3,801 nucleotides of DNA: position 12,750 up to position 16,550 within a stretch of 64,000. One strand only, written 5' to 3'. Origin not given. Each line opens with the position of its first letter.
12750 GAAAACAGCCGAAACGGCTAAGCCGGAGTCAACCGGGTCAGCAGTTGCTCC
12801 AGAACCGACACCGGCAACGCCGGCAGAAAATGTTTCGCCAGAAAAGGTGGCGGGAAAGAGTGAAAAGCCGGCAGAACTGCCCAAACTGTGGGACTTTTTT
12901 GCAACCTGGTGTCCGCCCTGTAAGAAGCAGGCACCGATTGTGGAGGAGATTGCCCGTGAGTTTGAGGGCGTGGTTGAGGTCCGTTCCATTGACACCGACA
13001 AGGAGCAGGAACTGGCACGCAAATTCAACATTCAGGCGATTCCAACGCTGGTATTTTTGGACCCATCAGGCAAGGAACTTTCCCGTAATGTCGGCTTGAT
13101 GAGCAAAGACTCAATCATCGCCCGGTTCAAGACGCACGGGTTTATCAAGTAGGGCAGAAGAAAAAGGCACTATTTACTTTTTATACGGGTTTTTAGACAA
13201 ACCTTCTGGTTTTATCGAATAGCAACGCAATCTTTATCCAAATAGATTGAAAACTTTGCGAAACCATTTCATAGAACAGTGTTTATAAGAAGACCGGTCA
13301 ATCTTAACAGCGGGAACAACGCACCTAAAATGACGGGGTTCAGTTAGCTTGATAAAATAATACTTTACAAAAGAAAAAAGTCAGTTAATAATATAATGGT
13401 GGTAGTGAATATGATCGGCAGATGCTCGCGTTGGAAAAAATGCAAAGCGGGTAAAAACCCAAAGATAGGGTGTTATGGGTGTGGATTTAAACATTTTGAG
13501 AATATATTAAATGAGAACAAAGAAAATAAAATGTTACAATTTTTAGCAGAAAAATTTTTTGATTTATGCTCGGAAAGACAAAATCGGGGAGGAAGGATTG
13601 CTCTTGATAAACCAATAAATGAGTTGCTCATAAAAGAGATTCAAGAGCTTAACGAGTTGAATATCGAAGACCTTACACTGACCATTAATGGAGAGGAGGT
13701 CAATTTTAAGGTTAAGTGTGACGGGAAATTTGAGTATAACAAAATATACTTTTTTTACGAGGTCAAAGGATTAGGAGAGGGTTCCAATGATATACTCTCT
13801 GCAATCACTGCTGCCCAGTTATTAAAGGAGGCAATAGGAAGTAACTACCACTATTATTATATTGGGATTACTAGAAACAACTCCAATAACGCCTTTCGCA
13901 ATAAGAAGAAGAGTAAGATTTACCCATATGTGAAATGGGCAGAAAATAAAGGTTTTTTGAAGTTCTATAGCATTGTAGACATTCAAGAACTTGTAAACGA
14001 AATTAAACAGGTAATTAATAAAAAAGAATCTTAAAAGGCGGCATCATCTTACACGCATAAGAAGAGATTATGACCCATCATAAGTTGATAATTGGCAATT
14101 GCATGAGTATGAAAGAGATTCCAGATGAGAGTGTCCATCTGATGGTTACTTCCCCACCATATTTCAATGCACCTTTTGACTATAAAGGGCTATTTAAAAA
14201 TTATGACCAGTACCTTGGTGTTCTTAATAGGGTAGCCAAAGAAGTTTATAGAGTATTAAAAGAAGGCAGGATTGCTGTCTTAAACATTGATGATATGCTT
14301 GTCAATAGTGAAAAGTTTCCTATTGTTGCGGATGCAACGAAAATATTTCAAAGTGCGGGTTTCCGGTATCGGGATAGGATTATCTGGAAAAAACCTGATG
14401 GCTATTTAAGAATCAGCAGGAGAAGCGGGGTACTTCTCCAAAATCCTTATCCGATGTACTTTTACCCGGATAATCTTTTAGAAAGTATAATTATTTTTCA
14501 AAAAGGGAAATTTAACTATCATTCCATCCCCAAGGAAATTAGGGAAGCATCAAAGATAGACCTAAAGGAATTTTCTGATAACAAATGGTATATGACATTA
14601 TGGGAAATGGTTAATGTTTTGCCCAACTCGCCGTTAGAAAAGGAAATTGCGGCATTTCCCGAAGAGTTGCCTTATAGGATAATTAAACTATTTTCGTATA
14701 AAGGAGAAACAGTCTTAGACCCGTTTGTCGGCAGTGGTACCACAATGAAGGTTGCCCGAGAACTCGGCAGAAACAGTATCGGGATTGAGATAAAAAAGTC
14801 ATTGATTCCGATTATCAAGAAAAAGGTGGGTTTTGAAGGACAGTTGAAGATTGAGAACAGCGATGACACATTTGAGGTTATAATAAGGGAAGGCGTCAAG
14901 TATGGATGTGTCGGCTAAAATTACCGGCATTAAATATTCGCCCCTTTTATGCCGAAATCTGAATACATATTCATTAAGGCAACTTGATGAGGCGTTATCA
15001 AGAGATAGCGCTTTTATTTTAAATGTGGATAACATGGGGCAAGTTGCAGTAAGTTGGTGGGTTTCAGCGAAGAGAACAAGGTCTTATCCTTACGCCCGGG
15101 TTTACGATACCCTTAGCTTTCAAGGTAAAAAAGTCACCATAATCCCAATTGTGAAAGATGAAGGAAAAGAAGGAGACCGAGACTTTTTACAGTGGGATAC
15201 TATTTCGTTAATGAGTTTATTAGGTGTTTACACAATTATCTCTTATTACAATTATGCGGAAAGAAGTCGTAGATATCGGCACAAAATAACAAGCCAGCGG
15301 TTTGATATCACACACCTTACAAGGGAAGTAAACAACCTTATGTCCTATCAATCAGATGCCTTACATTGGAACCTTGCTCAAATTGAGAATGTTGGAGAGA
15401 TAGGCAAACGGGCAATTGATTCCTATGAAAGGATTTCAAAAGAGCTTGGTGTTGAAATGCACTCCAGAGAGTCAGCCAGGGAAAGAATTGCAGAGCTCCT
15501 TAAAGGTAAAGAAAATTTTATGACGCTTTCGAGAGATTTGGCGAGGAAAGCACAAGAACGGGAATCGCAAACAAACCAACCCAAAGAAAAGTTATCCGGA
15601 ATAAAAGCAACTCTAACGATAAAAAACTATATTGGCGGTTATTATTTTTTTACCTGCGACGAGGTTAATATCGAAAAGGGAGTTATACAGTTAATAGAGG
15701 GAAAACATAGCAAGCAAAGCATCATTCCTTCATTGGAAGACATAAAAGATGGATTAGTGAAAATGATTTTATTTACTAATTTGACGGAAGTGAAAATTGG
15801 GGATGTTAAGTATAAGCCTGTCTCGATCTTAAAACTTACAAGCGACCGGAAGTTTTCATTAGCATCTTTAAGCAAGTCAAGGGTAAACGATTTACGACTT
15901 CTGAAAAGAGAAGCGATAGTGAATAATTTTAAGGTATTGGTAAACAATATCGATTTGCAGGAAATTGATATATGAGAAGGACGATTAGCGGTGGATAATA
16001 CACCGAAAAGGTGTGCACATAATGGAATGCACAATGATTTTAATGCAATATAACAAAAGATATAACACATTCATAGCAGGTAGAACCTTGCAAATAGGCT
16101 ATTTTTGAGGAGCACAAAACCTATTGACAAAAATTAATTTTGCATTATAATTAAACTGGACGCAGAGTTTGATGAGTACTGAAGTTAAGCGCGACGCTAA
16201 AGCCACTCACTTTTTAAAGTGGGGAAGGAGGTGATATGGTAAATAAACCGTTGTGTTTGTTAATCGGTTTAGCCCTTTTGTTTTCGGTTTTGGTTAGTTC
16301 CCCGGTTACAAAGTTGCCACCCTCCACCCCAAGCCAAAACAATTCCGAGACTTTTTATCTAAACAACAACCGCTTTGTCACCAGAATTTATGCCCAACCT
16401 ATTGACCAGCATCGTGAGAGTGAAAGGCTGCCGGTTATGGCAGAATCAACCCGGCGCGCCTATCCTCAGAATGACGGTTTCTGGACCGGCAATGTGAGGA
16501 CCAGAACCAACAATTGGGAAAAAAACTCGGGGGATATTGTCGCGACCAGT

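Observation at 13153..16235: Horizontally acquired AT-rich Type II restriction-modification islet with an extra zinc-ribbon protein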

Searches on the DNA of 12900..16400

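Call 77: search_rna_families(source=window, start=12900, end=16400, threshold=evalue, max_evalue=1)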
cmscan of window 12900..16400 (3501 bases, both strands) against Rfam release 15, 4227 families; matches with E-value up to 1: 0.
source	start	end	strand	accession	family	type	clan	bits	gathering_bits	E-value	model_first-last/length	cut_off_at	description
